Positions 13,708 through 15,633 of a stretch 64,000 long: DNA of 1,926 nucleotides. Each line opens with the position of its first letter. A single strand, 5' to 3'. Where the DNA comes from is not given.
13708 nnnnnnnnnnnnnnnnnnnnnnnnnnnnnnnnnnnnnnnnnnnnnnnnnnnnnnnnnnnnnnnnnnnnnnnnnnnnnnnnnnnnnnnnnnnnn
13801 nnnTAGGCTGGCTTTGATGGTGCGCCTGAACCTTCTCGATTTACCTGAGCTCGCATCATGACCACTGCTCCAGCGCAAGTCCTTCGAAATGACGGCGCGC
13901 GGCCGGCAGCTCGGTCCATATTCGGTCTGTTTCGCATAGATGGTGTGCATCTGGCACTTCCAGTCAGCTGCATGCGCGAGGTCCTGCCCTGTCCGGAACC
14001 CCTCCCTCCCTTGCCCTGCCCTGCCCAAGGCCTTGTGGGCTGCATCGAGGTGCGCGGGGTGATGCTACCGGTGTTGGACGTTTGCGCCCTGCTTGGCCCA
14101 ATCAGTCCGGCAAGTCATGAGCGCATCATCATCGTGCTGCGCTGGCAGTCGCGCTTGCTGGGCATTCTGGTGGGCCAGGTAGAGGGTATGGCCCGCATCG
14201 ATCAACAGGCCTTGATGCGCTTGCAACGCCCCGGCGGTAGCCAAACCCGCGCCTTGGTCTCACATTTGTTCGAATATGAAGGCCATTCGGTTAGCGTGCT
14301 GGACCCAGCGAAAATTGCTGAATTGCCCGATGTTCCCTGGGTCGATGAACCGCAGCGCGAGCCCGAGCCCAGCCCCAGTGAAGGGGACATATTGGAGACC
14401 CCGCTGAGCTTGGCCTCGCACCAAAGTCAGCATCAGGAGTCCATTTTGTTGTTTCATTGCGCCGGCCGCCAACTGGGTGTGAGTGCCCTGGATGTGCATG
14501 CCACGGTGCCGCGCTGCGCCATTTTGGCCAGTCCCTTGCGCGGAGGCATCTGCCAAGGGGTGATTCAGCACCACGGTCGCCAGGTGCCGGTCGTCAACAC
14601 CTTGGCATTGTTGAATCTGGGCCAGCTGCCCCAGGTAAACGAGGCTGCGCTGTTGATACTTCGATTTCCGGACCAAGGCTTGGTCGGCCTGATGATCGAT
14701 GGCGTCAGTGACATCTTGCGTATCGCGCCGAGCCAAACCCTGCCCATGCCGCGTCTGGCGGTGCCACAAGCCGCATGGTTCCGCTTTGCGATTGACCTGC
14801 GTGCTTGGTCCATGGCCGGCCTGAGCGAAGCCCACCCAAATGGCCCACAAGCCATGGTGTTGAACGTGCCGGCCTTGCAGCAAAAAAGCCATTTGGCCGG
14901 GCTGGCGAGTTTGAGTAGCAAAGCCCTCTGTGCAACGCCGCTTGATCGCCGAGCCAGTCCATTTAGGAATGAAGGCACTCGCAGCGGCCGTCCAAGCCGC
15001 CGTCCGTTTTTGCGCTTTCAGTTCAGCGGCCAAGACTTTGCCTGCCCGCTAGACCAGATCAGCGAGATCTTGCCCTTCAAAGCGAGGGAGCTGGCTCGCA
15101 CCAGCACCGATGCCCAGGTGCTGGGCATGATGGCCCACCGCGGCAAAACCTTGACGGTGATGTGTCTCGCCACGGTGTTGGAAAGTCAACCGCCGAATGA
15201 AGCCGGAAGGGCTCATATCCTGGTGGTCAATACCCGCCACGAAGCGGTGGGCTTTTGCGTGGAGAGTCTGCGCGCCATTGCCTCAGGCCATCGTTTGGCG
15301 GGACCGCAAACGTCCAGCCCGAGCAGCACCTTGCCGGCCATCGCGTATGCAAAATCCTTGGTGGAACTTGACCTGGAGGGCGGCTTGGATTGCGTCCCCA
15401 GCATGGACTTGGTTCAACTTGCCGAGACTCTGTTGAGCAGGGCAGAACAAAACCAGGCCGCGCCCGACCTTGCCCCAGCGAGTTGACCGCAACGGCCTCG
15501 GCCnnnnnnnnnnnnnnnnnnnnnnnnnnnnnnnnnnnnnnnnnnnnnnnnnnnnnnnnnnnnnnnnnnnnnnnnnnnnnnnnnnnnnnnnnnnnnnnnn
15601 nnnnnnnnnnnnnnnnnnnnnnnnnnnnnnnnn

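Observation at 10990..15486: CheA-less two-gene chemosensory module: soluble 5xPAS receptor plus triple-CheW protein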

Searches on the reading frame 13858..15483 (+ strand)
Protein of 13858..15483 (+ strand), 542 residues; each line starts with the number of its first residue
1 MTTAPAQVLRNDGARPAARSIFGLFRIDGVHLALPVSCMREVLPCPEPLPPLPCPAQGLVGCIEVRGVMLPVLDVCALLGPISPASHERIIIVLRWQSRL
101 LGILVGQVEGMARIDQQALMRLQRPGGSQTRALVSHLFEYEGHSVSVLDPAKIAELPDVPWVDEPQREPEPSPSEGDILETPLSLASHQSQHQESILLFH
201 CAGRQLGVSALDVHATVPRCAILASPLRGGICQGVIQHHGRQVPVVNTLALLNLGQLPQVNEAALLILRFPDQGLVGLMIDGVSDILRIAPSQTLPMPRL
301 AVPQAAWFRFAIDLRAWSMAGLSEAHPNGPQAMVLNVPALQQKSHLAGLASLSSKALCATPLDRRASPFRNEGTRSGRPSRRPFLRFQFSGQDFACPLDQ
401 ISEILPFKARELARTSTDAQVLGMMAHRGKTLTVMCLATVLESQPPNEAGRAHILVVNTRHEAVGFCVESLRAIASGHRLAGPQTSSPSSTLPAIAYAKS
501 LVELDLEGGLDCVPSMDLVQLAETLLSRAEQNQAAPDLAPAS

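Call 3: search_protein_families(library=pfam, proteins=[window:13858-15483:+], max_evalue=0.01)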
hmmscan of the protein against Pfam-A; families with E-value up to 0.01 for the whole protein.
window:13858-15483:+ (542 aa): 1 family
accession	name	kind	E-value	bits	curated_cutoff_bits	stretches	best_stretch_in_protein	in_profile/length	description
PF01584.24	CheW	-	1e-49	168.2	23.5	3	24-154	4-134/138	CheW-like domain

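Call 4: search_protein_families(library=ncbifam, proteins=[window:13858-15483:+], max_evalue=0.01)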
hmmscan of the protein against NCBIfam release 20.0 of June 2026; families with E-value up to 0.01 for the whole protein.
window:13858-15483:+ (542 aa): 1 family
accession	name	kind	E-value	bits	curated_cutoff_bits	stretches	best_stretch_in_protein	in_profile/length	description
NF007903.0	PRK10612.1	equivalog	8.6e-10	38.6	260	1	230-304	53-126/167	chemotaxis protein CheW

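Call 8: find_homologous_proteins(query=window:13858-15483:+, max_evalue=0.00001)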
Query window:13858-15483:+ (542 aa): 10 proteins with E <= 0.00001 among 8000 candidates.
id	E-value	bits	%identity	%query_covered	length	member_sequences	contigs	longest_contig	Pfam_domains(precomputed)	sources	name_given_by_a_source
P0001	0.0e+0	1114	100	93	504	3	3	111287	PF01584.25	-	-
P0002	7.1e-146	505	67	68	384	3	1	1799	PF01584.25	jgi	jgi:purine-binding chemotaxis protein CheW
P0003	2.4e-121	424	47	96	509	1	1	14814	PF01584.25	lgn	-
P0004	9.2e-50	188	31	88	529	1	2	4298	PF01584.25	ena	-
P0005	2.1e-44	170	31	86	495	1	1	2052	PF01584.25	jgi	jgi:purine-binding chemotaxis protein CheW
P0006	2.6e-43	166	31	83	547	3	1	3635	PF01584.25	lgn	-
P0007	2.6e-14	71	21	86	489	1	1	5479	PF01584.25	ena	-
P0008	3.4e-13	67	21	76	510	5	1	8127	PF01584.25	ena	-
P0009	4.8e-13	67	23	53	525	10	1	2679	PF01584.25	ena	-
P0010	2.5e-6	44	18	51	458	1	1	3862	PF01584.25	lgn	-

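Call 9: find_encoding_contigs(protein=P0003, flank=10000, max_places=4)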
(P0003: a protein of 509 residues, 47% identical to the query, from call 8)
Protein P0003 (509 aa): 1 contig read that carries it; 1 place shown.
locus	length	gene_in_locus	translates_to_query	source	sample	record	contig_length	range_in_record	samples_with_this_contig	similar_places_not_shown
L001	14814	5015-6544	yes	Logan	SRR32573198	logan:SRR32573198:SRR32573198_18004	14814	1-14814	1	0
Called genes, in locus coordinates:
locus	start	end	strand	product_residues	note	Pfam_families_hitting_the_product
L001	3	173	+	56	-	?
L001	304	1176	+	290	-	PF08867:FRG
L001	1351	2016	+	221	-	-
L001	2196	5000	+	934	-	PF08448:PAS_4, PF13426:PAS_9, PF08447:PAS_3, PF00989:PAS, PF08447:PAS_3, PF08448:PAS_4, PF13426:PAS_9, PF08448:PAS_4, +13 more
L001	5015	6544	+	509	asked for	PF01584:CheW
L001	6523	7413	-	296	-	PF02678:Pirin, PF05726:Pirin_C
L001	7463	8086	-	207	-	PF02525:Flavodoxin_2, PF03358:FMN_red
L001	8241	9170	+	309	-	PF00126:HTH_1, PF03466:LysR_substrate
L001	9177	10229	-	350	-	PF00657:Lipase_GDSL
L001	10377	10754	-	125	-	PF25213:HVO_A0261_N (weak), PF12840:HTH_20, PF25212:HVO_A0114 (weak), PF01022:HTH_5, PF12802:MarR_2, PF09339:HTH_IclR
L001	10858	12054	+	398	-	PF25919:BSH_CusB (faint), PF25973:BSH_CzcB (weak), PF25876:HH_MFP_RND (weak), PF25967:RND-MFP_C (weak), PF25975:CzcB_C (weak), PF25989:YknX_C (faint)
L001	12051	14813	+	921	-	?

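Call 10: find_encoding_contigs(protein=P0004, flank=10000, max_places=4)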
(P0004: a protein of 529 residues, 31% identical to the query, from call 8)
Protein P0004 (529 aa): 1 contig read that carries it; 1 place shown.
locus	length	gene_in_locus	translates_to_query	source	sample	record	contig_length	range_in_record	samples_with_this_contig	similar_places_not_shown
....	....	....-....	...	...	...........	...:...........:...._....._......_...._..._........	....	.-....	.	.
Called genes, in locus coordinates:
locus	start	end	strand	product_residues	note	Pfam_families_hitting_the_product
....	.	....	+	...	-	?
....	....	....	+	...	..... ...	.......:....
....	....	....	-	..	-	?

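Call 11: find_encoding_contigs(protein=P0008, flank=10000, max_places=4)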
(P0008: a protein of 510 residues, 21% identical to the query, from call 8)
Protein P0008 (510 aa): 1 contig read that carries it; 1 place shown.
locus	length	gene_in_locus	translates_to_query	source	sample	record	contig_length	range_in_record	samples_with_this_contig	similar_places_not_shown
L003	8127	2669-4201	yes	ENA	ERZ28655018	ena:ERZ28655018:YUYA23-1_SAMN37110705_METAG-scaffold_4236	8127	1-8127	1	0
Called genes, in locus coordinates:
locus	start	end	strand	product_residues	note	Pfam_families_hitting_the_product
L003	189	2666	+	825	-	PF08447:PAS_3, PF08448:PAS_4, PF13426:PAS_9, PF08448:PAS_4, PF08447:PAS_3, PF13426:PAS_9, PF08448:PAS_4, PF13426:PAS_9, +13 more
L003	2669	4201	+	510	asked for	PF01584:CheW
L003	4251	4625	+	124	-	-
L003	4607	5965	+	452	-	PF00015:MCPsignal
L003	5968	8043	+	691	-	PF00989:PAS, PF08448:PAS_4, PF13426:PAS_9, PF08447:PAS_3, PF00989:PAS, PF08448:PAS_4, PF13426:PAS_9, PF00990:GGDEF, +2 more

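Call 16: find_related_loci(query=A2, collection=genome_contigs, flank=10000)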
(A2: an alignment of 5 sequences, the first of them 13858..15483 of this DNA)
Query A2 (542 aa) in genome_contigs; peptide patterns used: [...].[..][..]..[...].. (x = any residue, [..] = any of these).
52 stretches matched a pattern; 4 encode a relative of the query (tblastn E <= 1e-3); 4 distinct loci.
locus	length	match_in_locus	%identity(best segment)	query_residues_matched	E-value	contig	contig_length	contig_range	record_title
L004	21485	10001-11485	72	21-517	0e+0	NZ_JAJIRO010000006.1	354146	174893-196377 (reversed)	Paucibacter sp. Y2R2-4 Y2R2-4-assembly_contig_6, whole genome shotgun sequence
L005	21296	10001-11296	29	22-474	4e-39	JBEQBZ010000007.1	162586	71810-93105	MAG: Methyloversatilis sp. isolate 05_S201.rosella_refine.71_0 NODE_26_length_162586_cov_6.367754:0-162586, whole genome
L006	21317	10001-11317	27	22-474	2e-38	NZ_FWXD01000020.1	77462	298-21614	Andreprevotia lacus DSM 23236, whole genome shotgun sequence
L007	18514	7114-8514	28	17-505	1e-40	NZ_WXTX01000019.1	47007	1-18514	Andreprevotia sp. IGB-42 IGB42_19, whole genome shotgun sequence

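Call 19: search_protein_families(library=pfam, proteins=[L005:3391-5562:-, L005:5717-6940:+, L005:11625-13277:+, L005:13439-14503:+, L006:5044-6249:+, L006:11517-12362:-, L006:12418-13071:-, L006:13137-13754:+, L003:4553-5962:+, L003:4251-4622:+], max_evalue=0.001)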
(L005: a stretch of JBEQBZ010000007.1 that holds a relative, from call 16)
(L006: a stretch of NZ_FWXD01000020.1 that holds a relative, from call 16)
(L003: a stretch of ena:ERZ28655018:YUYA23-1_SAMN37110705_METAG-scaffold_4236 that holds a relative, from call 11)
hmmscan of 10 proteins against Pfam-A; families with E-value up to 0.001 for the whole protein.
L005:3391-5562:- (723 aa): 9 families
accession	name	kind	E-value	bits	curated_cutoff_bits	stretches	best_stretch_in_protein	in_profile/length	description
PF00563.25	EAL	-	1.1e-71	241.4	31.3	1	461-697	2-236/236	EAL domain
PF00990.26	GGDEF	-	8.9e-47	159.3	23.8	1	284-441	1-161/161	Diguanylate cyclase, GGDEF domain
PF13426.13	PAS_9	-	1.1e-35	122.5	27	2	170-271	2-102/103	PAS domain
PF00989.32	PAS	-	2.2e-34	118.3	22.6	2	38-148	2-113/113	PAS fold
PF08448.16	PAS_4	-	3.1e-30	105.1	23.1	2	43-152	1-109/110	PAS fold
PF13188.13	PAS_8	-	8.4e-20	70.4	21.8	2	162-209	4-52/65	PAS domain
PF08447.18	PAS_3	-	4.2e-13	49.8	25.6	2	182-264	2-86/89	PAS fold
PF13596.12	PAS_10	-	4.6e-06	27.7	22.1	0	58-149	20-106/106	PAS domain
PF12860.13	PAS_7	-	0.00023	21.7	27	0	167-277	3-114/115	PAS fold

L005:5717-6940:+ (408 aa): 1 family
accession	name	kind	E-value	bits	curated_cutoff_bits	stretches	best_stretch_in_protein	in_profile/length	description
PF01312.24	Bac_export_2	-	4.1e-128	427.7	24.4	1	31-370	2-335/335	FlhB HrpN YscU SpaS Family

L005:11625-13277:+ (551 aa): 4 families
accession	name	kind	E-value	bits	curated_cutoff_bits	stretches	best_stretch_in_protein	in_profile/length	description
PF00015.26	MCPsignal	-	8.1e-43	146.7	34.6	1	340-515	6-171/172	Methyl-accepting chemotaxis protein (MCP) signalling domain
PF12729.13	4HB_MCP_1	-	9.6e-16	58.3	27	1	9-180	1-168/181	Four helix bundle sensory module for signal transduction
PF00672.30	HAMP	-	1.1e-06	29.3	25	1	218-269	2-53/53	HAMP domain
PF02203.21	TarH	-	0.0008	19.8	25.2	1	7-176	2-171/177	Tar ligand binding domain homologue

L005:13439-14503:+ (355 aa): 0 families

L006:5044-6249:+ (402 aa): 1 family
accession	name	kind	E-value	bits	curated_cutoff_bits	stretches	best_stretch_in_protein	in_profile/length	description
PF00990.26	GGDEF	-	8.6e-40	136.6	23.8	1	234-387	1-161/161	Diguanylate cyclase, GGDEF domain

L006:11517-12362:- (281 aa): 2 families
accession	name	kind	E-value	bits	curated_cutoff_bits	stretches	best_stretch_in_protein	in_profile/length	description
PF14243.11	R2K_3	-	8e-24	85.1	26.3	1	134-274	26-168/169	ATP-grasp domain, R2K clade family 3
PF18299.6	R2K_2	-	1.7e-11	44.6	26.2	1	114-269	11-142/147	ATP-grasp domain, R2K clade family 2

L006:12418-13071:- (217 aa): 2 families
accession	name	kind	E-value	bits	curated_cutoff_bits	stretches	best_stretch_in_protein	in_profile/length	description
PF01323.26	DSBA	-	6e-37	127.7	25.6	1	7-208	2-190/191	DSBA-like thioredoxin domain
PF13462.12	Thioredoxin_4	-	0.00062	20.4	23.2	0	128-193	86-149/165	Thioredoxin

L006:13137-13754:+ (206 aa): 2 families
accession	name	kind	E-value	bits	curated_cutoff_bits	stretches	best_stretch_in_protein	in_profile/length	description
PF16925.10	TetR_C_13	-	2.2e-13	51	27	1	89-195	2-107/109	Tetracyclin repressor-like, C-terminal domain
PF00440.29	TetR_N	-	6.7e-10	39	24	1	19-60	1-42/47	Bacterial regulatory proteins, tetR family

L003:4553-5962:+ (470 aa): 1 family
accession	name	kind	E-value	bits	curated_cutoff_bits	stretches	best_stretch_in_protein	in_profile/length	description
PF00015.26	MCPsignal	-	7.5e-52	176.1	34.6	1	281-435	3-171/172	Methyl-accepting chemotaxis protein (MCP) signalling domain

L003:4251-4622:+ (124 aa): 0 families

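Call 34: search_protein_representatives(alignment_id=A2)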
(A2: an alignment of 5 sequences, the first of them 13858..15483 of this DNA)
Query: 5 sequences, 513 profile positions. Proteins with E-value up to 0.001 (for the whole library): 23046; up to 1e-10: 3089; up to 1e-30: 654. The best 150 are listed.
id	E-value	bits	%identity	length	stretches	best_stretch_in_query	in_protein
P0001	2.7e-214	729.1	-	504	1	32-511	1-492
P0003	2.6e-211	719.3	-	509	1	1-509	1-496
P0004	4.0e-204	695.6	-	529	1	5-513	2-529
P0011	1.1e-182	624.9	-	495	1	8-510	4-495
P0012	1.4e-168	578.3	-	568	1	14-513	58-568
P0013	5.9e-149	513.5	-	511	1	10-512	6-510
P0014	2.9e-145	501.4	-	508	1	9-510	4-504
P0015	7.6e-145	500.0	-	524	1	4-510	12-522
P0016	1.2e-144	499.4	-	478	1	9-508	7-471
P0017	1.2e-142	492.7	-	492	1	13-512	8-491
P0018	2.7e-142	491.5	-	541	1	10-512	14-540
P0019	2.9e-142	491.4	-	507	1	14-509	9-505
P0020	1.0e-141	489.7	-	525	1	1-513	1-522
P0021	2.8e-140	484.9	-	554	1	13-510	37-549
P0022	2.2e-139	481.9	-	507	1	13-509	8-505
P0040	1.9e-129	449.2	-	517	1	6-510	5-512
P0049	6.7e-121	421.0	-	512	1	6-510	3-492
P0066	8.1e-116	404.2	-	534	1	5-513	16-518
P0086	7.4e-107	374.6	-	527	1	14-501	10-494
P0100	1.4e-101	357.3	-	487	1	14-508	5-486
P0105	4.4e-100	352.3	-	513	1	5-506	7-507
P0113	1.4e-96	340.7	-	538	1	4-506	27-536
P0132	2.2e-91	323.6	-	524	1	9-510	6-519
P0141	1.5e-89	317.5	-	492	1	11-508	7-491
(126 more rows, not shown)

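Call 35: find_encoding_contigs(protein=P0040, flank=10000, max_places=3)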
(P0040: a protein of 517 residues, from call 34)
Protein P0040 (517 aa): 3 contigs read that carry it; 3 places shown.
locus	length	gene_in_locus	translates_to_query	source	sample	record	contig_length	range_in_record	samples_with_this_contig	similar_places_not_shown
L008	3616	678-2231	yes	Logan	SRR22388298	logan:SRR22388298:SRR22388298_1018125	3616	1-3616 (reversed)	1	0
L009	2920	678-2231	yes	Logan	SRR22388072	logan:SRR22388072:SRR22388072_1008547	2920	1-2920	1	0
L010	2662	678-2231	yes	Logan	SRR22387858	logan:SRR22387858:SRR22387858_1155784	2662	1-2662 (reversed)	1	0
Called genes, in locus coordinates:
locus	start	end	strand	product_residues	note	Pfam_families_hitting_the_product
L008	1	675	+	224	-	?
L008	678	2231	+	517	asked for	PF01584:CheW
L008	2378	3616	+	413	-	?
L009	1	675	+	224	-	?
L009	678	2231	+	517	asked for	PF01584:CheW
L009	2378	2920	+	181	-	?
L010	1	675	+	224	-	?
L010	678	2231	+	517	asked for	PF01584:CheW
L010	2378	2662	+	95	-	?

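Call 36: find_encoding_contigs(protein=P0100, flank=10000, max_places=3)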
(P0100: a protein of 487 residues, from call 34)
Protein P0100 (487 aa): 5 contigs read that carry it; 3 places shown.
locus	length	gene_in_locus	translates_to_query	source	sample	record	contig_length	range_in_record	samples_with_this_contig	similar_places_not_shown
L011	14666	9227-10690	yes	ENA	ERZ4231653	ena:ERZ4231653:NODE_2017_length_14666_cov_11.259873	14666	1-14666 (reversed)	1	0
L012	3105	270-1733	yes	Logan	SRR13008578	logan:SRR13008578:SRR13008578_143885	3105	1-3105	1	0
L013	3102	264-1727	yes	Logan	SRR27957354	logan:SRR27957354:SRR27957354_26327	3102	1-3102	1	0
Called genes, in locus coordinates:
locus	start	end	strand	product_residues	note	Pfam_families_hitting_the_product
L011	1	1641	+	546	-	?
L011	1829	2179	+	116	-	-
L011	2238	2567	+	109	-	PF11333:DUF3135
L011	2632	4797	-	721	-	PF00989:PAS, PF08448:PAS_4, PF13188:PAS_8, PF13426:PAS_9, PF00989:PAS, PF13188:PAS_8, PF08448:PAS_4, PF13426:PAS_9, +4 more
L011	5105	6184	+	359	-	PF01312:Bac_export_2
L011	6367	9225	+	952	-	PF00989:PAS, PF08447:PAS_3, PF08448:PAS_4, PF13426:PAS_9, PF08447:PAS_3, PF08448:PAS_4, PF13426:PAS_9, PF08447:PAS_3, +18 more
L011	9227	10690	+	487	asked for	PF01584:CheW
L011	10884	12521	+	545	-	PF12729:4HB_MCP_1, PF00672:HAMP (weak), PF00015:MCPsignal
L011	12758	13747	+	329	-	-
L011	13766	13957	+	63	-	PF14070:YjfB_motility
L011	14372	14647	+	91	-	PF06249:EutQ (weak), PF05899:Cupin_3, PF07883:Cupin_2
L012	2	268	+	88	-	?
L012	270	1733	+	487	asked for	PF01584:CheW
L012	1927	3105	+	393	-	?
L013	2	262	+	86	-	?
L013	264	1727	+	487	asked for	PF01584:CheW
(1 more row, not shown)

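Call 44: find_related_loci(query=A4, collection=metagenome_contigs, flank=10000)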
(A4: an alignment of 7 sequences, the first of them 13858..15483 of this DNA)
Query A4 (542 aa) in metagenome_contigs; peptide patterns used: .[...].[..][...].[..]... (x = any residue, [..] = any of these).
137 stretches matched a pattern; 50 encode a relative of the query (tblastn E <= 1e-3); 50 distinct loci.
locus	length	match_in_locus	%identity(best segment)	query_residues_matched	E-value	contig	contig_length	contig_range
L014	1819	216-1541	36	2-474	3e-73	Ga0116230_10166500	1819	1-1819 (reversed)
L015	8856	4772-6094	34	15-474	1e-64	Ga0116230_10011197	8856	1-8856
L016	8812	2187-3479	34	14-474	3e-64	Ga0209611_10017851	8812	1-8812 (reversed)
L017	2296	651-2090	33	7-540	3e-64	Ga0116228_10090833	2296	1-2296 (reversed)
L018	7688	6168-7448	34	18-474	4e-62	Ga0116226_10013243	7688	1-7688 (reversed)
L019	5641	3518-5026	32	6-532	2e-61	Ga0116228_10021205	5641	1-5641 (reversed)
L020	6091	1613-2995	33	22-490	1e-56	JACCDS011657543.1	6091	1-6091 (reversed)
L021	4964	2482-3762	32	22-474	3e-56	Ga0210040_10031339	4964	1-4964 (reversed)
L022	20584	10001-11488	31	20-542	1e-55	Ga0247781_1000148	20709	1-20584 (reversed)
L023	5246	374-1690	32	17-474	3e-54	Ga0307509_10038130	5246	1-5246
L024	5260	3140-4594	30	17-527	4e-54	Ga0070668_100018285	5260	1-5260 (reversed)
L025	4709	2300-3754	30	17-527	1e-53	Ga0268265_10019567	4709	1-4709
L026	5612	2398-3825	31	22-525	3e-51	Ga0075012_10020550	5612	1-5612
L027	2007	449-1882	31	14-525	3e-52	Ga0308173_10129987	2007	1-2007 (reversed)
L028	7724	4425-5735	31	17-474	5e-51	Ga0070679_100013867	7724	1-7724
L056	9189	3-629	28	280-478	3e-14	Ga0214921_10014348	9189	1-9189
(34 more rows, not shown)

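Call 50: search_protein_families(library=pfam, alignment_id=A5, max_evalue=0.00001)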
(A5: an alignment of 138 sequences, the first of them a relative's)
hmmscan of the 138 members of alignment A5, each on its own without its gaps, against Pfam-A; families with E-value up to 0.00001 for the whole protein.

A. member 1, L001:1-1176:+ (391 aa): 1 family
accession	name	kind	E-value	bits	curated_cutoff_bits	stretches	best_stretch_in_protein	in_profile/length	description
PF08867.16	FRG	-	3.7e-16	60.2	25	1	137-236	2-89/94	FRG domain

B. families by the number of members that match (of 138 scanned): 156 families (the first 25 are shown)
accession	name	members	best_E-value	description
PF00015.26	MCPsignal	10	7.5e-52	Methyl-accepting chemotaxis protein (MCP) signalling domain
PF00072.30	Response_reg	7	1.3e-50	Response regulator receiver domain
PF00672.30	HAMP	7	7.9e-08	HAMP domain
PF12729.13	4HB_MCP_1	5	6.6e-21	Four helix bundle sensory module for signal transduction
PF13426.13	PAS_9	4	1.1e-35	PAS domain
PF00989.32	PAS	4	2.2e-34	PAS fold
PF08448.16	PAS_4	4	3.1e-30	PAS fold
PF02518.31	HATPase_c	4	5.6e-30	Histidine kinase-, DNA gyrase B-, and HSP90-like ATPase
PF13188.13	PAS_8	4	8.4e-20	PAS domain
PF08447.18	PAS_3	4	2.8e-15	PAS fold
PF01312.24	Bac_export_2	3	4.1e-128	FlhB HrpN YscU SpaS Family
PF10759.14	BPA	3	1.3e-76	Bacterial proteasome activator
PF00593.30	TonB_dep_Rec_b-barrel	3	1.1e-48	TonB dependent receptor-like, beta-barrel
PF00990.26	GGDEF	3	6.4e-48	Diguanylate cyclase, GGDEF domain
PF00512.31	HisKA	3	1.6e-19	His Kinase A (phospho-acceptor) domain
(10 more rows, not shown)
